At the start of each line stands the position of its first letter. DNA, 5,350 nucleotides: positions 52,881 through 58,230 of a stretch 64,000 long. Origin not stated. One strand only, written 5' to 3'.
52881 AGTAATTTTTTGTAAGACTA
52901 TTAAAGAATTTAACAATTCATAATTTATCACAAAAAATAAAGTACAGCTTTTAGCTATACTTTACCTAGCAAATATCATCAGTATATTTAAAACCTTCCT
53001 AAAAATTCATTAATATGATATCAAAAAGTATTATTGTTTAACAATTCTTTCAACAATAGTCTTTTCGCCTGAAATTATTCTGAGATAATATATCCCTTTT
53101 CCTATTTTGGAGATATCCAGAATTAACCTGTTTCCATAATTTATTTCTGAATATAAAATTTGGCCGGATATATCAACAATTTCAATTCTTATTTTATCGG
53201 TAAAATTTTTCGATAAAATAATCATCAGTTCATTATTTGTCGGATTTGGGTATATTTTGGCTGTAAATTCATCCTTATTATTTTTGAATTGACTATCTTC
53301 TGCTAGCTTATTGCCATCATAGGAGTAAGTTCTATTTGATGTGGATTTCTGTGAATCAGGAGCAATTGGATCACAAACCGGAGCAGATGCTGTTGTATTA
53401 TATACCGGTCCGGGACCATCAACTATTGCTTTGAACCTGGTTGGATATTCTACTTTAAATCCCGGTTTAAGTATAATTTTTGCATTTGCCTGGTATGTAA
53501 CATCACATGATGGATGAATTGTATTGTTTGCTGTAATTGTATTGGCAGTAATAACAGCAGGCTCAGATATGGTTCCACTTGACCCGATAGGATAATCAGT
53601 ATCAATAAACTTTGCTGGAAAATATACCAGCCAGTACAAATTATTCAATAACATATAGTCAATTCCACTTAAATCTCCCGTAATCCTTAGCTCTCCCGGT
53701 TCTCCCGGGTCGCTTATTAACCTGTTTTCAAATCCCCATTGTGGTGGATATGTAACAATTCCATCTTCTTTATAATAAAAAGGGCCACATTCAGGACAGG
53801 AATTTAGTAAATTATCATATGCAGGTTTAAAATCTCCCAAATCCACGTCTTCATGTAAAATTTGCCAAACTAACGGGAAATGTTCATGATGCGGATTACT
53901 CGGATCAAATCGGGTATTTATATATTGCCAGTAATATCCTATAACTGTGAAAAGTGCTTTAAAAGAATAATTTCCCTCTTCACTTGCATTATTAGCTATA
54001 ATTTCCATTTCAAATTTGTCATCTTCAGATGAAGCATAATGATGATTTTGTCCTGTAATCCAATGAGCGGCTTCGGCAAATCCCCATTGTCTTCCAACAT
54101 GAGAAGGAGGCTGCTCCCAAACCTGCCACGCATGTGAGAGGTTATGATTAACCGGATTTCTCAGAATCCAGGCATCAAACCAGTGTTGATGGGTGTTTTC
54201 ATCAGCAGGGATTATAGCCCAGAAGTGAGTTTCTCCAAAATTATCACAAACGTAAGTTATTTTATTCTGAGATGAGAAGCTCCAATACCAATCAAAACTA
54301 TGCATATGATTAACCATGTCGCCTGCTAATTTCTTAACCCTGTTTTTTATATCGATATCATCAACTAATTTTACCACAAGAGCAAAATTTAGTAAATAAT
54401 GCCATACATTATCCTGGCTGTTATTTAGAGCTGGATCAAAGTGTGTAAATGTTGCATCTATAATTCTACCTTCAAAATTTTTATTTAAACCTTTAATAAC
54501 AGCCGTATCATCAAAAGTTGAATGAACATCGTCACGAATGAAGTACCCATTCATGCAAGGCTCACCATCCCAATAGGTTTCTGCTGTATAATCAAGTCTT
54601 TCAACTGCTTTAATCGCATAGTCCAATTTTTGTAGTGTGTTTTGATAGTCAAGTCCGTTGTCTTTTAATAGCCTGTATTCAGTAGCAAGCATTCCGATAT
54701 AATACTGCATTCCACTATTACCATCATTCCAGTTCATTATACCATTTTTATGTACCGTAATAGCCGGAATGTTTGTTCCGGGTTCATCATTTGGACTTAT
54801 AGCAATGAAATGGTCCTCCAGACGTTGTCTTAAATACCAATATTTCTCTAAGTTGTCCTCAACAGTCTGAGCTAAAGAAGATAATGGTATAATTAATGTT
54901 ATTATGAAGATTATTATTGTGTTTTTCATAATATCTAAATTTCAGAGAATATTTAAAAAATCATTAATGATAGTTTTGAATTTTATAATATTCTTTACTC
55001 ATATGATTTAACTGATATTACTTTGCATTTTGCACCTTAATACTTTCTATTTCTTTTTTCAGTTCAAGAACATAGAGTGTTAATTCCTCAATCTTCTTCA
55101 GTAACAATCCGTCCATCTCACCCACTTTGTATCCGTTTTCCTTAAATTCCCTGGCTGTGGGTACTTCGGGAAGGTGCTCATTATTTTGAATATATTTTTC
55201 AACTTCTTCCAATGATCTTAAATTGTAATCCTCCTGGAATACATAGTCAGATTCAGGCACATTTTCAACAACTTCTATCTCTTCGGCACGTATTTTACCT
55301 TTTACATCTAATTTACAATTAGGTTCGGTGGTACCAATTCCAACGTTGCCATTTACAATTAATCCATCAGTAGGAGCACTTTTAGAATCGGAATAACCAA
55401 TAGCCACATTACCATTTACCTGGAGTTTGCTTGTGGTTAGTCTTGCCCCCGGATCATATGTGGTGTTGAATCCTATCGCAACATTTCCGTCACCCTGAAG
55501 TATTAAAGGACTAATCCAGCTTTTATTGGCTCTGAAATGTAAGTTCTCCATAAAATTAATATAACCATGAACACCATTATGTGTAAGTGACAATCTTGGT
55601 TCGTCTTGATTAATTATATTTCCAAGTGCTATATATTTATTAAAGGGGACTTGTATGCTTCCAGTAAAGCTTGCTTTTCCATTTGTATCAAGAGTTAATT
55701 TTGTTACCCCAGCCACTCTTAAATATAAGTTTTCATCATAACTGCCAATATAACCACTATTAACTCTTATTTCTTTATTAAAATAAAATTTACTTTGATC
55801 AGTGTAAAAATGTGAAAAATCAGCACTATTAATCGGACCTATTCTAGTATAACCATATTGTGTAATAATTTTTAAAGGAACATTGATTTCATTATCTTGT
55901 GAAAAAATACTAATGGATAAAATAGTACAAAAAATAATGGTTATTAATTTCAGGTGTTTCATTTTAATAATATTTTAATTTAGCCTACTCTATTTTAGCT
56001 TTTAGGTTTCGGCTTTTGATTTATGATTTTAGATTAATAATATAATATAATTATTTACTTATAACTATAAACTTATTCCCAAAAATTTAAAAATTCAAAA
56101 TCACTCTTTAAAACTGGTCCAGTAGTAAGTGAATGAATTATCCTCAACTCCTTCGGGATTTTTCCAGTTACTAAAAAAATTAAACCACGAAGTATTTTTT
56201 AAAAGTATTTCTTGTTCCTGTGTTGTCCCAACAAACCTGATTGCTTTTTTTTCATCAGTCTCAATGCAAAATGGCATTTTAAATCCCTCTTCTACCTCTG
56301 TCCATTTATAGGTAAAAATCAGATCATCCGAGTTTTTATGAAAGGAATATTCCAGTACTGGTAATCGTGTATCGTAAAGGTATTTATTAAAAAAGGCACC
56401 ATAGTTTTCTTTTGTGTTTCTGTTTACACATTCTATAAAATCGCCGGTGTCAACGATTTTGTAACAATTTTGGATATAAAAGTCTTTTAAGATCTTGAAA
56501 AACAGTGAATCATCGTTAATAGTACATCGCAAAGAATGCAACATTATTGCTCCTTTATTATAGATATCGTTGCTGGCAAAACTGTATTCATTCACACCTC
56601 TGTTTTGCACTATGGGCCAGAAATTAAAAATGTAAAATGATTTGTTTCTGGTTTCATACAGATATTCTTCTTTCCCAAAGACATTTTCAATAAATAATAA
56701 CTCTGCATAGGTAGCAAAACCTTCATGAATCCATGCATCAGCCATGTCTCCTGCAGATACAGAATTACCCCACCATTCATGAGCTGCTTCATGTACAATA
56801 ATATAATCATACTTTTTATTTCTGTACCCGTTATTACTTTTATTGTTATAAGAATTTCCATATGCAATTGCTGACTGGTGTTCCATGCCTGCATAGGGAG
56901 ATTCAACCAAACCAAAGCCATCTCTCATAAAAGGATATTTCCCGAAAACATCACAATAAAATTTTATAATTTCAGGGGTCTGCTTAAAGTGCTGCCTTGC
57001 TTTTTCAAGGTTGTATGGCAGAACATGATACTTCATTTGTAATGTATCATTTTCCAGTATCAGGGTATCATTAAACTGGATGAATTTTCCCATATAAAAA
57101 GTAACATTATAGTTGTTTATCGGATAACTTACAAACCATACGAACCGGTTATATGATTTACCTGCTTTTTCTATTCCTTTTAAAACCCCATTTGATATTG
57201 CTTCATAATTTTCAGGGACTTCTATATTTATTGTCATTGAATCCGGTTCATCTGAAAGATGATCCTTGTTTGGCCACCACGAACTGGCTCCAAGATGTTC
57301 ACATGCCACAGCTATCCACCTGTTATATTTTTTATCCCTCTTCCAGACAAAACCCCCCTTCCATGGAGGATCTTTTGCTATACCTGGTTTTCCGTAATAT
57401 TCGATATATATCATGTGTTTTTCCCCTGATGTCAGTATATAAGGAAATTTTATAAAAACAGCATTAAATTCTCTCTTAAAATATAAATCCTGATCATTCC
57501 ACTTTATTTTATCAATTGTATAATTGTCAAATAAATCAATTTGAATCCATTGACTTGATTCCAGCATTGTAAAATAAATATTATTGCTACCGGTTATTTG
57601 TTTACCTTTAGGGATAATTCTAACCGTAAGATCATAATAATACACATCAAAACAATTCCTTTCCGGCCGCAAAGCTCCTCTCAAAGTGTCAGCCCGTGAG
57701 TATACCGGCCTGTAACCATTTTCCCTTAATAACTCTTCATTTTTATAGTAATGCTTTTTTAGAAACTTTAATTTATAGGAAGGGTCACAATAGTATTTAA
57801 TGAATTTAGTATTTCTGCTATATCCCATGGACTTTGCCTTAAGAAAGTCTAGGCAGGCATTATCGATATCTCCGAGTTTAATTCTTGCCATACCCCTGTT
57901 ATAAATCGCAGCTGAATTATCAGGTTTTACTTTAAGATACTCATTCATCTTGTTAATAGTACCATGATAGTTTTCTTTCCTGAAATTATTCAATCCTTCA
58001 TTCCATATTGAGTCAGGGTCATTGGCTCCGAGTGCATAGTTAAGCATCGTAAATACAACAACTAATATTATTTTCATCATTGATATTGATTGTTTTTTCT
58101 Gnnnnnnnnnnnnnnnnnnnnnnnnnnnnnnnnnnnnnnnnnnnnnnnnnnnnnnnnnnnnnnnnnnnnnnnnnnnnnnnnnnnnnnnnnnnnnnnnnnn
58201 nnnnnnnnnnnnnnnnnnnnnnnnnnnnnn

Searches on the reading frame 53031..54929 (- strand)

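Call 41: search_protein_families(library=pfam, proteins=[window:53031-54929:-], max_evalue=0.001)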
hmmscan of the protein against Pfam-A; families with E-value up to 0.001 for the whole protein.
window:53031-54929:- (632 aa): 1 family
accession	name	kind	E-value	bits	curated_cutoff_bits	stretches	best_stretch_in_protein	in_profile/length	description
PF18962.6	Por_Secre_tail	-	3.4e-13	50.1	27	1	559-630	1-74/75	Secretion system C-terminal sorting domain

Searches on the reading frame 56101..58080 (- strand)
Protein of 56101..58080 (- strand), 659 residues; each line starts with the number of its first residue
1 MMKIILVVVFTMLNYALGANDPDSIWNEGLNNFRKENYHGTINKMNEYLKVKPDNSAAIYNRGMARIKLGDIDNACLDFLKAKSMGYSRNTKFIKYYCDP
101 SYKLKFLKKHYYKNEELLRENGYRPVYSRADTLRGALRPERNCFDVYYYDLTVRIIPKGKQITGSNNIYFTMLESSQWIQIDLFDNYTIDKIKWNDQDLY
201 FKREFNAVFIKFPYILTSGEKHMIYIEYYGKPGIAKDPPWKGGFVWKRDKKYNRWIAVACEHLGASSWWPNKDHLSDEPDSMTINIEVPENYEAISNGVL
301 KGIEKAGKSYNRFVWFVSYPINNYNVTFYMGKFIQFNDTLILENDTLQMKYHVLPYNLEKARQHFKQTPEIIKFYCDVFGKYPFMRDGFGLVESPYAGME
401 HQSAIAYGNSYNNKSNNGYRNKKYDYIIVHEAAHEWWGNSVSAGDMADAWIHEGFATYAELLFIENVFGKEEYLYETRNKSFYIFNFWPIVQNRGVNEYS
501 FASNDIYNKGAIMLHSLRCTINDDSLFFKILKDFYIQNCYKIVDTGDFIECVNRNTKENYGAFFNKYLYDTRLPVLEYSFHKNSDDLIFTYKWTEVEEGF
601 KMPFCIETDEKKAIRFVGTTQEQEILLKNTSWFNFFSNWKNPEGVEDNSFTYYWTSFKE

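Call 41: search_protein_families(library=pfam, proteins=[window:56101-58080:-], max_evalue=0.001)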
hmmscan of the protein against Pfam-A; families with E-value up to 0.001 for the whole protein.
window:56101-58080:- (659 aa): 2 families
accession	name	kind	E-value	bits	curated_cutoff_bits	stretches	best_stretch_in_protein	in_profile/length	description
PF01433.26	Peptidase_M1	-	3.5e-19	69.7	27.7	1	366-567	4-218/218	Peptidase family M1 domain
PF17900.6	Peptidase_M1_N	-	0.00035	21.2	25.8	1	148-310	4-171/186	Peptidase M1 N-terminal domain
